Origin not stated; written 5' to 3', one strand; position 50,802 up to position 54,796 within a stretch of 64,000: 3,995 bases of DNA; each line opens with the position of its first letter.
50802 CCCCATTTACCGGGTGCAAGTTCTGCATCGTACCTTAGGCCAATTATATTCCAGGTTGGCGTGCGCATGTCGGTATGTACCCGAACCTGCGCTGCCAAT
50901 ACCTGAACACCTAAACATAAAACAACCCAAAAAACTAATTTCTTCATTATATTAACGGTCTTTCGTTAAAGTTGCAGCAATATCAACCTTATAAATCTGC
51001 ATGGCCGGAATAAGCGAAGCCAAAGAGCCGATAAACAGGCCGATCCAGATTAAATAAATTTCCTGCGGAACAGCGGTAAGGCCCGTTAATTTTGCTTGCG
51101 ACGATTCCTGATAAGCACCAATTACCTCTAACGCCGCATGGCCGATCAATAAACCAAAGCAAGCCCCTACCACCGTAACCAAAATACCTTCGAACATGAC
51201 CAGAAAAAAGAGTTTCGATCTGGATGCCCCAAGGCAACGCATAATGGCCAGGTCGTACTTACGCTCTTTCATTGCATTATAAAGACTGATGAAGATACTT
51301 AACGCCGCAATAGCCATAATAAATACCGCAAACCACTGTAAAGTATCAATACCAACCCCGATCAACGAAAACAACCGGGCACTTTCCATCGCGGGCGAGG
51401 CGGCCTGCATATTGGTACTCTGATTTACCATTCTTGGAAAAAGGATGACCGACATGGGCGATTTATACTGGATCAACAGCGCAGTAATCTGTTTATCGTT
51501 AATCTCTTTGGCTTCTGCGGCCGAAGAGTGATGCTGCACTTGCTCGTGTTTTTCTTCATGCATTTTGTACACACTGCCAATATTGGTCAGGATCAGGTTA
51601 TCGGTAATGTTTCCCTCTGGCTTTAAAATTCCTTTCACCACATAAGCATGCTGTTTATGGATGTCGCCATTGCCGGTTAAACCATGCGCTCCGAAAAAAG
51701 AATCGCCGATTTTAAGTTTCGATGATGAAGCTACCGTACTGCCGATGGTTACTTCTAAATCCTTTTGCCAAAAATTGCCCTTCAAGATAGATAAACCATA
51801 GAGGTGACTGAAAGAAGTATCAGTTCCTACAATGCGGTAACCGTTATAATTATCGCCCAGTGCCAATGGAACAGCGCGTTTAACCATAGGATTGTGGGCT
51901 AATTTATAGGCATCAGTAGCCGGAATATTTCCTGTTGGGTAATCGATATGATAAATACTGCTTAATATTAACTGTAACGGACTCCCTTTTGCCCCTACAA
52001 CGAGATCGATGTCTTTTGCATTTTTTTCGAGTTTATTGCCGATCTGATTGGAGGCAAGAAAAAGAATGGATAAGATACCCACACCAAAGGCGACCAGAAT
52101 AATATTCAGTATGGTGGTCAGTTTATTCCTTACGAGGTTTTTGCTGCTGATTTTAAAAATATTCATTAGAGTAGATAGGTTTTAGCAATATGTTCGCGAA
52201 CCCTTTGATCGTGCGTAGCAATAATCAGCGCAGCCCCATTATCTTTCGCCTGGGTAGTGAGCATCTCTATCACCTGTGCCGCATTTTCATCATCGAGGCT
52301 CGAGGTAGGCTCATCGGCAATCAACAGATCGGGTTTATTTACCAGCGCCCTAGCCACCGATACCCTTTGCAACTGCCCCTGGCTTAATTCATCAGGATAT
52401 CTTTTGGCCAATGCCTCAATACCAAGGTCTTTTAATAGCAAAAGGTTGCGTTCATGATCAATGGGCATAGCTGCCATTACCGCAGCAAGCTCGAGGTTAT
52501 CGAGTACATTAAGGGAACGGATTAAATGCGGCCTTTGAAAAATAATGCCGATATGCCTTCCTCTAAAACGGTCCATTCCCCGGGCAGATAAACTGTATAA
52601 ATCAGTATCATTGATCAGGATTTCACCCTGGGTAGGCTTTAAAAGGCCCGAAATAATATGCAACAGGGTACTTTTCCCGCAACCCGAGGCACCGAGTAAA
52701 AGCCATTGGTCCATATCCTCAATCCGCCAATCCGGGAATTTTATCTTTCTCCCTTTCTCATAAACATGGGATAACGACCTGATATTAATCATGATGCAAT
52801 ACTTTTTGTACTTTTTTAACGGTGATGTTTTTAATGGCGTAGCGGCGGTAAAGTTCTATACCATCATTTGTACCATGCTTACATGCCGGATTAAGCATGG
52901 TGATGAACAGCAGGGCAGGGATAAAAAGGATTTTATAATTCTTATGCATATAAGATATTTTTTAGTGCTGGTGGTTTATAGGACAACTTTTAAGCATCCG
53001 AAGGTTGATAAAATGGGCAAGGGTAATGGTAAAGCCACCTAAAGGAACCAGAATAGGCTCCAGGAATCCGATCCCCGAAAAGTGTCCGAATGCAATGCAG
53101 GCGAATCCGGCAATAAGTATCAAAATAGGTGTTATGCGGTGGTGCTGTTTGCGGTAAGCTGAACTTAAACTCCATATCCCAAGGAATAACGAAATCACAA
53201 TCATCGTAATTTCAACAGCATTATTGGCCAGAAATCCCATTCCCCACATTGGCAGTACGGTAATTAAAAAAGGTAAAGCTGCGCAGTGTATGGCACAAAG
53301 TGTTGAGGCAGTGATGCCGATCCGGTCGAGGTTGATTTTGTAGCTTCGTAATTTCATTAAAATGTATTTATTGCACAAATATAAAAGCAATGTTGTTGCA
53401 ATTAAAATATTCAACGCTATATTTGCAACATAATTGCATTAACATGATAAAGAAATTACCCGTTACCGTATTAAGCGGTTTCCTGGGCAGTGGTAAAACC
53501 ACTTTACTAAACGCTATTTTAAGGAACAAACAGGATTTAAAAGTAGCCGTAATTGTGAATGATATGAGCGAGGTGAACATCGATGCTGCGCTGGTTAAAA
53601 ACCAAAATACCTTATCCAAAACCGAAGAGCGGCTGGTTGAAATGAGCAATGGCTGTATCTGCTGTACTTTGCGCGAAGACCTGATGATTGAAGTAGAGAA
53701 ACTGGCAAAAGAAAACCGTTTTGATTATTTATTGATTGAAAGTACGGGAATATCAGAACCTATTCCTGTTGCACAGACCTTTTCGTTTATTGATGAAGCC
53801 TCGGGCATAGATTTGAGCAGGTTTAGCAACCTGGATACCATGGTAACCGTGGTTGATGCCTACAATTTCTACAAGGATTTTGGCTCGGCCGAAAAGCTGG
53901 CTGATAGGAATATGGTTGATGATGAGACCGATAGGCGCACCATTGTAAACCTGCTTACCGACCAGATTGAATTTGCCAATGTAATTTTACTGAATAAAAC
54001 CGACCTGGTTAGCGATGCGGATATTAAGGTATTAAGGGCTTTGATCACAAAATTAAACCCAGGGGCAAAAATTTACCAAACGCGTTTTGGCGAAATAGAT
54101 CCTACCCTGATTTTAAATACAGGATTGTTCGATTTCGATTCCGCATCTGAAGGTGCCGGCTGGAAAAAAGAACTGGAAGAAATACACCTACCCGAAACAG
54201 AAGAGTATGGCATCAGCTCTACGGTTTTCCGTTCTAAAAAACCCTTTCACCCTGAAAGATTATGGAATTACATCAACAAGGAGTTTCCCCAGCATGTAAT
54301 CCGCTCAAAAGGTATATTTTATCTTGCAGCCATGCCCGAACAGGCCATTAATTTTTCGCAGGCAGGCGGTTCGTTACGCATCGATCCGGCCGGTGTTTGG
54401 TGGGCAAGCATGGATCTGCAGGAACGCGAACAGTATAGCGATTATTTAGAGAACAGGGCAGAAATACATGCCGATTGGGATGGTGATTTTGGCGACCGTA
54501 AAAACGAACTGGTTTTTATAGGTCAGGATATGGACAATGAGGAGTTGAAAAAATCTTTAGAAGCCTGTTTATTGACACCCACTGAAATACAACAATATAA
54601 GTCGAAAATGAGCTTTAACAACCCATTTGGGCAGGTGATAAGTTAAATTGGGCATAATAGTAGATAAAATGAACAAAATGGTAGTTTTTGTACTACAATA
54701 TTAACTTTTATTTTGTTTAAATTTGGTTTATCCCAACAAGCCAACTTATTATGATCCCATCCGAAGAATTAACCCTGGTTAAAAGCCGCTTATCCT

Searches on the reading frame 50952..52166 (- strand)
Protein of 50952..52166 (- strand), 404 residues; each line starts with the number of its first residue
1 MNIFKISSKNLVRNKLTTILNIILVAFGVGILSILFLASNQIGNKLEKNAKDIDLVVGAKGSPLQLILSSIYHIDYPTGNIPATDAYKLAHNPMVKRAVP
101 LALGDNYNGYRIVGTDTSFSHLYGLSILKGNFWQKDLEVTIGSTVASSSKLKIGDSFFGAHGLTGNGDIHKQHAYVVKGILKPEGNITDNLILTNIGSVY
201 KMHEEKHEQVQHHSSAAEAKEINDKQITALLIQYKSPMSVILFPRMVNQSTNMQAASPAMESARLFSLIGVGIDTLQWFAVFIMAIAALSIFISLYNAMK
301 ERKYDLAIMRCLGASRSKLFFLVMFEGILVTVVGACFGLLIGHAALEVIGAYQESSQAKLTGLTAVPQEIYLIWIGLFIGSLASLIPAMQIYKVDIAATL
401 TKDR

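Call 84: search_protein_families(library=pfam, proteins=[window:50952-52166:-], max_evalue=0.00001)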
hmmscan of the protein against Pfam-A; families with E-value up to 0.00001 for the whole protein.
window:50952-52166:- (404 aa): 2 families
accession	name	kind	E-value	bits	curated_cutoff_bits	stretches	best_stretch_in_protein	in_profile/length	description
PF02687.27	FtsX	-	1.6e-17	64.1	25.5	1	279-395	3-119/120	FtsX-like permease C-terminal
PF12704.14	MacB_PCD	-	6.6e-09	36.8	27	1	18-205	1-177/207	MacB-like periplasmic core domain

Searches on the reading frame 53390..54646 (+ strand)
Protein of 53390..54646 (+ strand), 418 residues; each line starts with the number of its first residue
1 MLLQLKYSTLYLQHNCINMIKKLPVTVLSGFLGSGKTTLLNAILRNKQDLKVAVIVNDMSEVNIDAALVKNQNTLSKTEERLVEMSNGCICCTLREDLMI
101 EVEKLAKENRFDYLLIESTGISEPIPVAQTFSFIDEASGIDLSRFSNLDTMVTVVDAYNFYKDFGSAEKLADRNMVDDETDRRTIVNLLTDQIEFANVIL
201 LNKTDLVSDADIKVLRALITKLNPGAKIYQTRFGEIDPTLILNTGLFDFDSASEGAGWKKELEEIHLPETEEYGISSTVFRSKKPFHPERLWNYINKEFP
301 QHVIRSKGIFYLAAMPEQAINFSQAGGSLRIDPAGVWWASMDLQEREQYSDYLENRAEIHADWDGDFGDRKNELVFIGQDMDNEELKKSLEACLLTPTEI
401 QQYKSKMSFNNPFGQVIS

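Call 84: search_protein_families(library=pfam, proteins=[window:53390-54646:+], max_evalue=0.00001)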
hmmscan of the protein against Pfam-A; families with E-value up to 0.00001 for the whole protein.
window:53390-54646:+ (418 aa): 2 families
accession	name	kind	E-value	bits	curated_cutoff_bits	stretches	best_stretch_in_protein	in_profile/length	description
PF02492.25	cobW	-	2.6e-57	193.7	20.7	1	24-229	1-179/180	CobW/HypB/UreG, nucleotide-binding domain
PF07683.19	CobW_C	-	6e-27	93.8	22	1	275-394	1-94/94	Cobalamin synthesis protein cobW C-terminal domain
